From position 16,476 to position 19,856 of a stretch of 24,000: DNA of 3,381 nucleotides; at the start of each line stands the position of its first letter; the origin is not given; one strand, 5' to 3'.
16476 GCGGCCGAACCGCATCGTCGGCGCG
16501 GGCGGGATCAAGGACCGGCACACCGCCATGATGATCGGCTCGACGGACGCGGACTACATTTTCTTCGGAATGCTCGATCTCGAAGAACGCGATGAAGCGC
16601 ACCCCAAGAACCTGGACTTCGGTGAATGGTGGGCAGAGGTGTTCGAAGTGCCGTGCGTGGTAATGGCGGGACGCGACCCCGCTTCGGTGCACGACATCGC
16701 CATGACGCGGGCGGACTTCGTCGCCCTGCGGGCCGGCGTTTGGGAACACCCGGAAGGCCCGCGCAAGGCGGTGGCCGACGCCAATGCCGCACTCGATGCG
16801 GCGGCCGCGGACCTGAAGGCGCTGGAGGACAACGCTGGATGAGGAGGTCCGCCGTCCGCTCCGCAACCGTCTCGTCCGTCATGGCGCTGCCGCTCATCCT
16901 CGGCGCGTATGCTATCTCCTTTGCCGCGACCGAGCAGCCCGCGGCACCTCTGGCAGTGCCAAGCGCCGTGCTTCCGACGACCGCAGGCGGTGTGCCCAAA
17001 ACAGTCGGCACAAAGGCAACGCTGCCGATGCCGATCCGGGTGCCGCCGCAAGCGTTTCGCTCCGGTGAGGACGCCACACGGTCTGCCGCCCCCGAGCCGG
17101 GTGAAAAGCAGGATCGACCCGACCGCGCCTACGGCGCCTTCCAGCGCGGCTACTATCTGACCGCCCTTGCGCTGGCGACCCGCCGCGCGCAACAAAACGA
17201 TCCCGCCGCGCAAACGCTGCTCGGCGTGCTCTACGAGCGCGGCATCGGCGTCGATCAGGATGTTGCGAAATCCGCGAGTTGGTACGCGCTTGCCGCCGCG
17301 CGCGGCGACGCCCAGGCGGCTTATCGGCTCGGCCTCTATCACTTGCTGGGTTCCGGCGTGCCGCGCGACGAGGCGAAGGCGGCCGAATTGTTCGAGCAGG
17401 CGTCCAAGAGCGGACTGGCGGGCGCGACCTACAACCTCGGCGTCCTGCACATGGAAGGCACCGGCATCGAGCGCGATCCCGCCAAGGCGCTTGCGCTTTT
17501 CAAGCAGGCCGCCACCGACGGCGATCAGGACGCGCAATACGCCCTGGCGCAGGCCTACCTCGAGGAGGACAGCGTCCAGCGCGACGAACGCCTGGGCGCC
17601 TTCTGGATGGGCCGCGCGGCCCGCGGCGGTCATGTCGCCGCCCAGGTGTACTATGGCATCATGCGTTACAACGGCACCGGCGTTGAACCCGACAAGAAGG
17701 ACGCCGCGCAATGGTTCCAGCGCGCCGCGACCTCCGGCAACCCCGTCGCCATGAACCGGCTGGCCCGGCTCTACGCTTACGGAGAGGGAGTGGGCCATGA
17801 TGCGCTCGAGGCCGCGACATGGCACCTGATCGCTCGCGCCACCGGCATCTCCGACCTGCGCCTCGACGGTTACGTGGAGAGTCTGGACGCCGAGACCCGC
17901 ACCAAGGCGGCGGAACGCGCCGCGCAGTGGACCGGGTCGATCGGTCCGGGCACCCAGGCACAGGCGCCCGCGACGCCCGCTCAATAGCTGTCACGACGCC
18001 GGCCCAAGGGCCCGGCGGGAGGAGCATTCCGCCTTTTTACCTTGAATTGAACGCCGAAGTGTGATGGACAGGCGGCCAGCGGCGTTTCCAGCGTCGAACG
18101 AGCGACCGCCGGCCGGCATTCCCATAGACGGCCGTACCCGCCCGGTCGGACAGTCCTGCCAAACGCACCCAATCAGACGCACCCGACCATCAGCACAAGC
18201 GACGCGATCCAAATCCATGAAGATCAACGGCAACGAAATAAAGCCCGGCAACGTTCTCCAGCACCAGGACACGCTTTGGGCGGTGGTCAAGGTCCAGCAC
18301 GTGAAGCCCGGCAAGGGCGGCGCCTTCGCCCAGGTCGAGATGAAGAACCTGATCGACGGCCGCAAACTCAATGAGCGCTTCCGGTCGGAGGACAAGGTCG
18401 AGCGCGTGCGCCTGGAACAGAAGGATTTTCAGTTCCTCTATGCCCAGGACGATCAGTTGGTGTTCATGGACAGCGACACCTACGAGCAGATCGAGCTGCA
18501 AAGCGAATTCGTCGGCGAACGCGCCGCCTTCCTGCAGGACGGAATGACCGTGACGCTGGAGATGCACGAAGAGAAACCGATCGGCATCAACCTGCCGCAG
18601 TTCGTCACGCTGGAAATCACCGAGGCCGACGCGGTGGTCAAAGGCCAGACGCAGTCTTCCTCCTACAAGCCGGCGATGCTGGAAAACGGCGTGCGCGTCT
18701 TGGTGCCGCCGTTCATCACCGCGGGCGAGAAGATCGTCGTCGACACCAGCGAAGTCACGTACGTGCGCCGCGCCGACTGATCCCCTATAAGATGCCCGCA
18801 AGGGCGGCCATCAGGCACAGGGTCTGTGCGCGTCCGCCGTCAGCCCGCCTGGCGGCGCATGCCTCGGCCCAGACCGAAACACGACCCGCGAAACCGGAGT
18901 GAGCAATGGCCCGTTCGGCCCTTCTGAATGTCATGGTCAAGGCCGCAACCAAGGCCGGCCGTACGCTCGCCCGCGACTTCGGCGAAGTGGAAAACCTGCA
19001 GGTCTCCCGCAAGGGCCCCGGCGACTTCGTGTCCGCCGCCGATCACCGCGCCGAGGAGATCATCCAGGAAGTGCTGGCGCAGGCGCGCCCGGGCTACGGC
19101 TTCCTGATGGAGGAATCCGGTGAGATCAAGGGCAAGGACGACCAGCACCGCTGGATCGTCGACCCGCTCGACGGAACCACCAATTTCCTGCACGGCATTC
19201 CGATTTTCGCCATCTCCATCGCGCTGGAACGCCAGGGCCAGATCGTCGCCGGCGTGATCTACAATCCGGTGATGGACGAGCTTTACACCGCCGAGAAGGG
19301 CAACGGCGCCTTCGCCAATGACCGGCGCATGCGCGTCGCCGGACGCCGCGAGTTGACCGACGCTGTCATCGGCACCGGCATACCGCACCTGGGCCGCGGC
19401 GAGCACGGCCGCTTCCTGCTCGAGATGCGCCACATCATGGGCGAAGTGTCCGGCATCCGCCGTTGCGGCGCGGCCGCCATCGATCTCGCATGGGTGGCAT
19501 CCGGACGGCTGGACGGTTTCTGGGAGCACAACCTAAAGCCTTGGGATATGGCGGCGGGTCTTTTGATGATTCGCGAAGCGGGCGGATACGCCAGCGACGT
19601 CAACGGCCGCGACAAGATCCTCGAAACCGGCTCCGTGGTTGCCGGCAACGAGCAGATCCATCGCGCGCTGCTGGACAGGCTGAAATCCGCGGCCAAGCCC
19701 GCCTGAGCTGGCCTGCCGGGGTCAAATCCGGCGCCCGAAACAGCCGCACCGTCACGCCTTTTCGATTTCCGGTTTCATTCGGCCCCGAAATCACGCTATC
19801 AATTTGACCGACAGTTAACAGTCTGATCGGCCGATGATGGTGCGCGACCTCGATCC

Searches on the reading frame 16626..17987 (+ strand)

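Call 66: search_protein_families(library=pfam, proteins=[window:16626-17987:+], max_evalue=0.001)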
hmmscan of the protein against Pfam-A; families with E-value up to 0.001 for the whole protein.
window:16626-17987:+ (453 aa): 2 families
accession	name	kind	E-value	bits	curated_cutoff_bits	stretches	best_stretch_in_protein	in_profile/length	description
PF08238.18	Sel1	-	1.5e-46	155.6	30.7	5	229-263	1-35/36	Sel1 repeat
PF23310.1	TPR_27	-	6.2e-08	32.7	27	0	225-278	24-74/110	Plant tetratrico peptide repeats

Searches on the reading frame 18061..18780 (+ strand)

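Call 66: search_protein_families(library=pfam, proteins=[window:18061-18780:+], max_evalue=0.001)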
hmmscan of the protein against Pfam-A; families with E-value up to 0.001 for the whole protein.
window:18061-18780:+ (239 aa): 3 families
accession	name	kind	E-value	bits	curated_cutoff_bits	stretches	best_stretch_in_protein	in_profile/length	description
PF08207.18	EFP_N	-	3.5e-24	85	23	1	57-113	2-58/58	Elongation factor P (EF-P) KOW-like domain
PF09285.17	Elong-fact-P_C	-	8.1e-22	77.1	25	1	182-237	1-56/56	Elongation factor P, C-terminal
PF01132.26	EFP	-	2.9e-21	75.6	27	1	121-174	1-54/54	Elongation factor P (EF-P) OB domain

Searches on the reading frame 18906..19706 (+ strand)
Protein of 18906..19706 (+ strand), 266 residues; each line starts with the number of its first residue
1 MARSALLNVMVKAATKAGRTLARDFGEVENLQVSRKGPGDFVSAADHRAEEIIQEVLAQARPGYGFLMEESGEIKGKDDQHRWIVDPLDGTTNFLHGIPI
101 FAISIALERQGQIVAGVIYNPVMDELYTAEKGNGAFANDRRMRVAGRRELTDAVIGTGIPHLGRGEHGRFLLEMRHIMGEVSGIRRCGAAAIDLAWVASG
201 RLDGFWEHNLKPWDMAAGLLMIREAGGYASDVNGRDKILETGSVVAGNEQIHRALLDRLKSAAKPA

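Call 67: search_protein_families(library=pfam, proteins=[window:18906-19706:+], max_evalue=0.001)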
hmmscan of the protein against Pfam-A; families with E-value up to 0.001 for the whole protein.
window:18906-19706:+ (266 aa): 1 family
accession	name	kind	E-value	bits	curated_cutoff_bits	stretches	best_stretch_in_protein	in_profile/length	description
PF00459.30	Inositol_P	-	3.1e-67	227.3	27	1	5-257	4-264/271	Inositol monophosphatase family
